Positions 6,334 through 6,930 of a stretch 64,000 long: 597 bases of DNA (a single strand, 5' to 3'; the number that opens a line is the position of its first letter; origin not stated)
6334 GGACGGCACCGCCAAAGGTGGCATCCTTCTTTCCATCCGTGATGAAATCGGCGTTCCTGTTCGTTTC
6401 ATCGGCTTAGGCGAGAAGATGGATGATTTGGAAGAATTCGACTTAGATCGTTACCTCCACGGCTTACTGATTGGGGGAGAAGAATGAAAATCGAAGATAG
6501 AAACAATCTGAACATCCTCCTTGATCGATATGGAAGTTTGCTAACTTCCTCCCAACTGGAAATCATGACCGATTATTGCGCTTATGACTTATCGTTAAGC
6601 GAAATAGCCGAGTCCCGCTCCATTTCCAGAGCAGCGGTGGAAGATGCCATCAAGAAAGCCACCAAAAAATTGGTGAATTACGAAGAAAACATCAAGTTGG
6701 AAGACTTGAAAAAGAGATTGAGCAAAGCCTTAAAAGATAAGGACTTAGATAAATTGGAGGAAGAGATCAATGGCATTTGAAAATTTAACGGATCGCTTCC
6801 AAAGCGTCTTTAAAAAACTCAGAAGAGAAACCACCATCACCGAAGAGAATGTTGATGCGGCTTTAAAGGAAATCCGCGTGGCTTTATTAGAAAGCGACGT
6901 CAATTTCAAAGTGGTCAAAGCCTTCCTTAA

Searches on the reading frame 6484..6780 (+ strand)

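Call 52: search_protein_families(library=pfam, proteins=[window:6484-6780:+], max_evalue=0.01)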
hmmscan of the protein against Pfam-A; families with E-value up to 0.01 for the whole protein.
window:6484-6780:+ (98 aa): 5 families
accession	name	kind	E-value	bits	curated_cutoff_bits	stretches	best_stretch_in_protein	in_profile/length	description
PF04297.20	UPF0122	-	1.4e-20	73.9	22.7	1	3-89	1-90/101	Putative helix-turn-helix protein, YlxM / p13 like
PF04545.22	Sigma70_r4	-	0.00038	20.4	24.1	1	20-63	5-48/50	Sigma-70, region 4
PF08281.18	Sigma70_r4_2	-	0.004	17.2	25.7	0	27-63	18-54/54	Sigma-70, region 4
PF04967.18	HTH_10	-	0.0074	16.5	23.1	1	36-64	24-52/53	HTH DNA binding domain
PF14493.12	HTH_40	-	0.0082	16.9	27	0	35-92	12-73/89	Helix-turn-helix domain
